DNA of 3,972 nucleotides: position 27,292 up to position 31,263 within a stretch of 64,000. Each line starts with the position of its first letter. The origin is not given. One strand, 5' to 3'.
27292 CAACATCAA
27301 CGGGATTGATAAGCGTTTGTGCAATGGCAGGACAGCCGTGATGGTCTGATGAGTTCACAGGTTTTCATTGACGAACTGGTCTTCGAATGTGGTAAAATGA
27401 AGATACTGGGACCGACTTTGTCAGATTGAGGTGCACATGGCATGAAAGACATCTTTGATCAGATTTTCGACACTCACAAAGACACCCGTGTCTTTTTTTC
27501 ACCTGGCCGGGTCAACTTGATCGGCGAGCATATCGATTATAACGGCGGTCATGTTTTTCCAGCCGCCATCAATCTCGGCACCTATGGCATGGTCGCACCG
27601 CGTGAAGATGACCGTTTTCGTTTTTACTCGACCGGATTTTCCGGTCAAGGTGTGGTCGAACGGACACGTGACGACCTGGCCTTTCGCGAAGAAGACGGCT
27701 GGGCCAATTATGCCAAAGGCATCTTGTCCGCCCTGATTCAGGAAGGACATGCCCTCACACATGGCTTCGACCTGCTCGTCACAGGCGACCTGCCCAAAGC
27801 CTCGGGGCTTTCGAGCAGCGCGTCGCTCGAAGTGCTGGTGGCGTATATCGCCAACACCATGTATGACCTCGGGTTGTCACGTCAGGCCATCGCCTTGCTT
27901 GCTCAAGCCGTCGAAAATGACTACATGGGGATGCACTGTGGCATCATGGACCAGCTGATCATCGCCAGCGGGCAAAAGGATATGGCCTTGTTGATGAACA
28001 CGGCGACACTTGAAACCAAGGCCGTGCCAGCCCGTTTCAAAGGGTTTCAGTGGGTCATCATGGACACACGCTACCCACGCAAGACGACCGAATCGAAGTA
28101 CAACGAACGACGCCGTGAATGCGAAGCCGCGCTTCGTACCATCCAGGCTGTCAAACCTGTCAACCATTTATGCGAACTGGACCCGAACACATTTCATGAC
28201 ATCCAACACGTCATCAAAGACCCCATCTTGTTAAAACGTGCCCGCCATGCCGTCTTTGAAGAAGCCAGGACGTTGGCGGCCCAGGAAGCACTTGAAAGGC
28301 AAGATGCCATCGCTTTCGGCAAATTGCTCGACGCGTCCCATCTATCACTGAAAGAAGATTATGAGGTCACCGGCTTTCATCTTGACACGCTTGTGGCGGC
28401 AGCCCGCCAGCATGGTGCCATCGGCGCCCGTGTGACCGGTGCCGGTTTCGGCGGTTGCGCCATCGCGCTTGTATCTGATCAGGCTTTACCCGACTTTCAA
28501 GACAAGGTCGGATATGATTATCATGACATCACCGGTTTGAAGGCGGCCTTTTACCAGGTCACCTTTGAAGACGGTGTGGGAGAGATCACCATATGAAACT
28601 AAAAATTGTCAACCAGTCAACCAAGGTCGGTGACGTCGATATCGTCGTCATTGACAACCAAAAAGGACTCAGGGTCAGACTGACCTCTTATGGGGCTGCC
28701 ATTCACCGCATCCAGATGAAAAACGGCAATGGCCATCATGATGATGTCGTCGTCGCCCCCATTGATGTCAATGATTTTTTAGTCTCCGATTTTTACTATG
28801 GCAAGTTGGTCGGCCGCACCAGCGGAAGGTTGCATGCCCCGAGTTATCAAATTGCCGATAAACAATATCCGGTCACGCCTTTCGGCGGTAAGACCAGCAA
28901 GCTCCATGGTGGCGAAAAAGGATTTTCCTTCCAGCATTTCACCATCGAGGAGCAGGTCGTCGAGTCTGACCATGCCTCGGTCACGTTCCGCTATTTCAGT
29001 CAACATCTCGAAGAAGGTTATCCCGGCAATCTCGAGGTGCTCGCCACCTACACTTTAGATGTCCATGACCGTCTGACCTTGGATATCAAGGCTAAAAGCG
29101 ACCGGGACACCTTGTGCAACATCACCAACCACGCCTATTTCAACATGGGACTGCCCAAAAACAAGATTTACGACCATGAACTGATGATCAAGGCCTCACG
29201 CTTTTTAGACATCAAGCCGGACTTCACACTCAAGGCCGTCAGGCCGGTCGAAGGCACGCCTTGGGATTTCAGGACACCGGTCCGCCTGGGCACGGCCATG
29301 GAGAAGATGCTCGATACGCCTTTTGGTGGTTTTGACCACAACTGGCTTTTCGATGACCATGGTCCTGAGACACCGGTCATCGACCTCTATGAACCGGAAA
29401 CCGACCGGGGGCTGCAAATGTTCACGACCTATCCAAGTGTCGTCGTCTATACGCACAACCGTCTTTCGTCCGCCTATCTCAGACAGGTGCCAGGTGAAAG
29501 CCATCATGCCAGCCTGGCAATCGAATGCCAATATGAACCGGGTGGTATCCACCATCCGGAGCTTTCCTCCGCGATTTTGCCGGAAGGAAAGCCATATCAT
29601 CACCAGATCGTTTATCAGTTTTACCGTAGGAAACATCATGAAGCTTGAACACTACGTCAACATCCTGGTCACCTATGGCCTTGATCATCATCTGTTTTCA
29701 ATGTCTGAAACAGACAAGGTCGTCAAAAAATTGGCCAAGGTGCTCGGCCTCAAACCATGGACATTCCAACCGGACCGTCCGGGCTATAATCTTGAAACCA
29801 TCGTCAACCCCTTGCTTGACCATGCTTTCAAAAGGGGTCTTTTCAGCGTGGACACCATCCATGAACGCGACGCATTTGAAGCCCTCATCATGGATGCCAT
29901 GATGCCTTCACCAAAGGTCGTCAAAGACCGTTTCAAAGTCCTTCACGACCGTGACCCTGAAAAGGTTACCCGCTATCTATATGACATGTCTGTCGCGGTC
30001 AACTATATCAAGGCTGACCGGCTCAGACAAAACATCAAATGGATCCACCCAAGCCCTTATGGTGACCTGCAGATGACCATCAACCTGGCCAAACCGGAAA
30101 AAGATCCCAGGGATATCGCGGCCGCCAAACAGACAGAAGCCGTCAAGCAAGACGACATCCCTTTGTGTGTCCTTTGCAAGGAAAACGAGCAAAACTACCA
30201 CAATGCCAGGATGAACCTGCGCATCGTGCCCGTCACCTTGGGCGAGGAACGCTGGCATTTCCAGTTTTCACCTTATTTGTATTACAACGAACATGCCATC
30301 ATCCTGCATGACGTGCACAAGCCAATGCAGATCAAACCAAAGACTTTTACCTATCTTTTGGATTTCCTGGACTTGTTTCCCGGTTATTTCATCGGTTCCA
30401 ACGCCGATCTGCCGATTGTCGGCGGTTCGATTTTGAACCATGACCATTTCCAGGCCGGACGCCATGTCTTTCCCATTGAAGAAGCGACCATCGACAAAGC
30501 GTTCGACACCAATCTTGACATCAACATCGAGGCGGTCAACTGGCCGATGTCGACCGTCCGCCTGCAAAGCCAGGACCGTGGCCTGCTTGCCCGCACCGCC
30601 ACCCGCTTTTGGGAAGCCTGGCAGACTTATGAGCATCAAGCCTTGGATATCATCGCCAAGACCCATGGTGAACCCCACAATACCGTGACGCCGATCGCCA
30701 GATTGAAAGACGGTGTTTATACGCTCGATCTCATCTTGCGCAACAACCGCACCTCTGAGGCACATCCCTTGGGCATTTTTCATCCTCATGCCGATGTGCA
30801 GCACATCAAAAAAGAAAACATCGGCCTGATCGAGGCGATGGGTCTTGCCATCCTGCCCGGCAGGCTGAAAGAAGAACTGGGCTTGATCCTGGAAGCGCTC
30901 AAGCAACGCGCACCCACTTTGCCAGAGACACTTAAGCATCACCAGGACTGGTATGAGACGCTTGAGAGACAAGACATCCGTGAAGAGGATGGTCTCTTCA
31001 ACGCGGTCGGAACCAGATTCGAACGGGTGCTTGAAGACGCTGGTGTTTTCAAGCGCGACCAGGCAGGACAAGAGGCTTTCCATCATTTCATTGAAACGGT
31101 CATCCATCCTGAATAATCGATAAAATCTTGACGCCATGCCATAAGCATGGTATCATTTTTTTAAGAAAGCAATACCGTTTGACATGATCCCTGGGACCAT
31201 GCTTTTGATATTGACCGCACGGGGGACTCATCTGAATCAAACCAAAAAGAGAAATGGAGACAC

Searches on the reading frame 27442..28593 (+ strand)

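Call 25: search_protein_families(library=pfam, proteins=[window:27442-28593:+], max_evalue=0.00001)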
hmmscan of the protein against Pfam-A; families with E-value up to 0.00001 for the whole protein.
window:27442-28593:+ (384 aa): 3 families
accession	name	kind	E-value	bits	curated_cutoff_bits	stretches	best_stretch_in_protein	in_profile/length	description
PF10509.15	GalKase_gal_bdg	-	1.4e-21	76.2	23.1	1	5-53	3-49/49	Galactokinase galactose-binding signature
PF00288.32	GHMP_kinases_N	-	2.6e-18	66.4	22.3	1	89-177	1-86/87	GHMP kinases N terminal domain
PF08544.19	GHMP_kinases_C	-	1.5e-14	54.6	21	1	281-356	2-79/85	GHMP kinases C terminal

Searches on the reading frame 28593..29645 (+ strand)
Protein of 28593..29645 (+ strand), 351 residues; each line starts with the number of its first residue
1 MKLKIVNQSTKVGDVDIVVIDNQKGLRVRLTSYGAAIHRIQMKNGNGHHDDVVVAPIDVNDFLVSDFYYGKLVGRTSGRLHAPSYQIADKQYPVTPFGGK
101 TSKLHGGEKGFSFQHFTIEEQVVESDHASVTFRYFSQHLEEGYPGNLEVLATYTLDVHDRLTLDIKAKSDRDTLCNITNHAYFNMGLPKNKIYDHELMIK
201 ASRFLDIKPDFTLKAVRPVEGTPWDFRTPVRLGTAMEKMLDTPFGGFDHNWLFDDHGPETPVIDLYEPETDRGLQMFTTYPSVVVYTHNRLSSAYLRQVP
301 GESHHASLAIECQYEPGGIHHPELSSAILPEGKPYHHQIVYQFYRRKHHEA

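Call 25: search_protein_families(library=pfam, proteins=[window:28593-29645:+], max_evalue=0.00001)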
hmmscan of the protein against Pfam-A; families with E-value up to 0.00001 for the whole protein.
window:28593-29645:+ (351 aa): 1 family
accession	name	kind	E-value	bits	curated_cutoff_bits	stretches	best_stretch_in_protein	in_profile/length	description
PF01263.26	Aldose_epim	-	2.2e-56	191.9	27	1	17-342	2-299/299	Aldose 1-epimerase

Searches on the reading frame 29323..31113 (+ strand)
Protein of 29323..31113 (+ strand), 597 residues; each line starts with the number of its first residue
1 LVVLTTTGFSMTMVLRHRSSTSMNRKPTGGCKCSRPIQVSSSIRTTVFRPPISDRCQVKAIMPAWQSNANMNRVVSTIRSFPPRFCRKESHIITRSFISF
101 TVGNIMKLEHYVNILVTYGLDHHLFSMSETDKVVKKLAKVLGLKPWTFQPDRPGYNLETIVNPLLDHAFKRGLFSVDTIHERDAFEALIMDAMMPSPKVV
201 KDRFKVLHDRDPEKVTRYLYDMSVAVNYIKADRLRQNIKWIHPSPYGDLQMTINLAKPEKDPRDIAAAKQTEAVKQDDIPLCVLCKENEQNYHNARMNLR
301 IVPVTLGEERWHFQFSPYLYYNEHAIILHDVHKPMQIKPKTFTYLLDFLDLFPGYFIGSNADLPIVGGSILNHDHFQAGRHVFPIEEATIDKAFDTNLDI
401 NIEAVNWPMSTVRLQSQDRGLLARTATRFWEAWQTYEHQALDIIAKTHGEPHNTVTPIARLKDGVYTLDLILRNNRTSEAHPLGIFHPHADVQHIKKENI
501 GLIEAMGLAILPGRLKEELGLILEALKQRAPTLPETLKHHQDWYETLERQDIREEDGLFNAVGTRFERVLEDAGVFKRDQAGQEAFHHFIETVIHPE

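Call 25: search_protein_families(library=pfam, proteins=[window:29323-31113:+], max_evalue=0.00001)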
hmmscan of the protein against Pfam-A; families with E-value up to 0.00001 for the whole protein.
window:29323-31113:+ (597 aa): 2 families
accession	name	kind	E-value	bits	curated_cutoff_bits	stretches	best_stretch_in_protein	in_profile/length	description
PF01087.27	GalP_UDP_transf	-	4.4e-19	70.1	22.1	1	166-332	34-182/184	Galactose-1-phosphate uridyl transferase, N-terminal domain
PF02744.22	GalP_UDP_tr_C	-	2.9e-17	63.3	29.2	1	350-520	3-146/165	Galactose-1-phosphate uridyl transferase, C-terminal domain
